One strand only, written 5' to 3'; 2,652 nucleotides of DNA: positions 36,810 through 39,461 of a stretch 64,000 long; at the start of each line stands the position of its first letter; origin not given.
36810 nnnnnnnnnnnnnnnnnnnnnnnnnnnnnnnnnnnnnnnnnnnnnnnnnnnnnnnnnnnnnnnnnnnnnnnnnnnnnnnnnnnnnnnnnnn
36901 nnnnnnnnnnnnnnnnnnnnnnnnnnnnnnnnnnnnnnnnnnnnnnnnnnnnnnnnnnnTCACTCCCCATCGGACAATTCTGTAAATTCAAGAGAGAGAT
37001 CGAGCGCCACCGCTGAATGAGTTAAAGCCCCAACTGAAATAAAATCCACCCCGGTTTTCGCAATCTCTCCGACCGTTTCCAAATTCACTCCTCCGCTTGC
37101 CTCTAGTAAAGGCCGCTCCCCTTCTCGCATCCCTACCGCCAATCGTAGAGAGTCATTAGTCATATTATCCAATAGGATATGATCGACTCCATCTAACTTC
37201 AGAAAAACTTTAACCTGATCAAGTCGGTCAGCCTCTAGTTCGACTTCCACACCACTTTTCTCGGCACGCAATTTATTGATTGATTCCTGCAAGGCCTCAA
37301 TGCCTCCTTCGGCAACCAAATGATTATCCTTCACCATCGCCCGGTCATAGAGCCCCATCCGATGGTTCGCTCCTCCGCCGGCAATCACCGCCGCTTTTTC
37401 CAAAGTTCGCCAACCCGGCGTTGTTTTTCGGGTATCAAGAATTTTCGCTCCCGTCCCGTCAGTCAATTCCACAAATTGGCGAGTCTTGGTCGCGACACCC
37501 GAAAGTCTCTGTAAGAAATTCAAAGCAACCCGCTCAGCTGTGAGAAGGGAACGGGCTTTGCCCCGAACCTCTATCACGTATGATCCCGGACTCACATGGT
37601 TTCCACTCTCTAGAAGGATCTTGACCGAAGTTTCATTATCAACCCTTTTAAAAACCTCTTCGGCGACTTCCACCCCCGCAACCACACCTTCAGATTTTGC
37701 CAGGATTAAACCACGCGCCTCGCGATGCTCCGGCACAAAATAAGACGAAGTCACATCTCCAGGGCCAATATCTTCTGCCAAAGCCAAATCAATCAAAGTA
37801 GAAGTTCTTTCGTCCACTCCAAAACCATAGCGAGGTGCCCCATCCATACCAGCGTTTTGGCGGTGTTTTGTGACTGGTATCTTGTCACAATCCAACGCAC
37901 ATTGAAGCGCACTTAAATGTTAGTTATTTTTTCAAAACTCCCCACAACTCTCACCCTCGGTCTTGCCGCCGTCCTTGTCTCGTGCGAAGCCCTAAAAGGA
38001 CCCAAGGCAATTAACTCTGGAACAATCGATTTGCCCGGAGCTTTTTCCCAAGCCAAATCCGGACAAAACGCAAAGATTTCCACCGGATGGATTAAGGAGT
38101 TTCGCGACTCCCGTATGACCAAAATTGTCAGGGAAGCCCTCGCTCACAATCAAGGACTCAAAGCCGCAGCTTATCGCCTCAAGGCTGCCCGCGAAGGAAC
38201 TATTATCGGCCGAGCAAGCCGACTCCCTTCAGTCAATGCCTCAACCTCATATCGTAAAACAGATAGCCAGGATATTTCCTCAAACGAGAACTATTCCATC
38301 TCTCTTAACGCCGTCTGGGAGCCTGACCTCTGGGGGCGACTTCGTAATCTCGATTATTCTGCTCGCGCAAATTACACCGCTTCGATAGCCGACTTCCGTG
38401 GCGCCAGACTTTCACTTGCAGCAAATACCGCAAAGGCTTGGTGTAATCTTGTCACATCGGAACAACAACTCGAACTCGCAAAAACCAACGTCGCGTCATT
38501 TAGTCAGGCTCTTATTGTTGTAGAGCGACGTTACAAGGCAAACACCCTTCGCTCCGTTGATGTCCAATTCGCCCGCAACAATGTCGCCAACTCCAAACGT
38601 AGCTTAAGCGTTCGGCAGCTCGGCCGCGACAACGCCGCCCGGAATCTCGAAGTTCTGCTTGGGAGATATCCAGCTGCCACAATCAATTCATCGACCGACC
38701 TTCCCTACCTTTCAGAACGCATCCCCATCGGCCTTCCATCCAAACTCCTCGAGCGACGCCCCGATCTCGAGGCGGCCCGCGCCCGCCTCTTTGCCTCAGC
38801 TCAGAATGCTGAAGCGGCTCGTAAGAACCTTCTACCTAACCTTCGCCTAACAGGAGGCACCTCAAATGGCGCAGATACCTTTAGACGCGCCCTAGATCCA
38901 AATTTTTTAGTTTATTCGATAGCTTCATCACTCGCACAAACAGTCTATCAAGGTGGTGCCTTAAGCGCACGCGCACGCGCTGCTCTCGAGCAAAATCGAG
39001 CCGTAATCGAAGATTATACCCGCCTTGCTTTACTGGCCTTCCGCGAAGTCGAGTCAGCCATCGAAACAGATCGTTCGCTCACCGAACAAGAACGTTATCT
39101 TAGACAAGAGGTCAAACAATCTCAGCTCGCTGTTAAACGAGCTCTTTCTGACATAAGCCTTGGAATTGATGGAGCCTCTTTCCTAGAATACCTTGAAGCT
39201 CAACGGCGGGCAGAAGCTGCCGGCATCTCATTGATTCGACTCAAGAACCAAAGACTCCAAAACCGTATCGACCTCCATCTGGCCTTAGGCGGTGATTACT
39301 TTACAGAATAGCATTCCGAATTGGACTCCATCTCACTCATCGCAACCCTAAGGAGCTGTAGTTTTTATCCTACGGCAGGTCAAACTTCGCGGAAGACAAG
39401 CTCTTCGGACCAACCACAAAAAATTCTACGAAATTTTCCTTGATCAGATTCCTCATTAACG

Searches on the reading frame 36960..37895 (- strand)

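Call 48: search_protein_families(library=pfam, proteins=[window:36960-37895:-], max_evalue=0.0001)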
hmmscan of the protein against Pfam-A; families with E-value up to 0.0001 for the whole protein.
window:36960-37895:- (311 aa): 2 families
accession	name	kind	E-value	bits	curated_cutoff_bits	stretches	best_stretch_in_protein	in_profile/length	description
PF01729.25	QRPTase_C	-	8.6e-50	169.2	23.1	1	134-303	1-169/169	Quinolinate phosphoribosyl transferase, C-terminal domain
PF02749.22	QRPTase_N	-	5.3e-22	78.3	27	1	47-132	1-82/82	Quinolinate phosphoribosyl transferase, N-terminal domain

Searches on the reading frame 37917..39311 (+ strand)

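Call 48: search_protein_families(library=pfam, proteins=[window:37917-39311:+], max_evalue=0.0001)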
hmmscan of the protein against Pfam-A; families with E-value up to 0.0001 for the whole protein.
window:37917-39311:+ (464 aa): 1 family
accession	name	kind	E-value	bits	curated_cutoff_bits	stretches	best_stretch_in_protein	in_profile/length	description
PF02321.23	OEP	-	4.9e-34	118.2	22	2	70-249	4-187/187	Outer membrane efflux protein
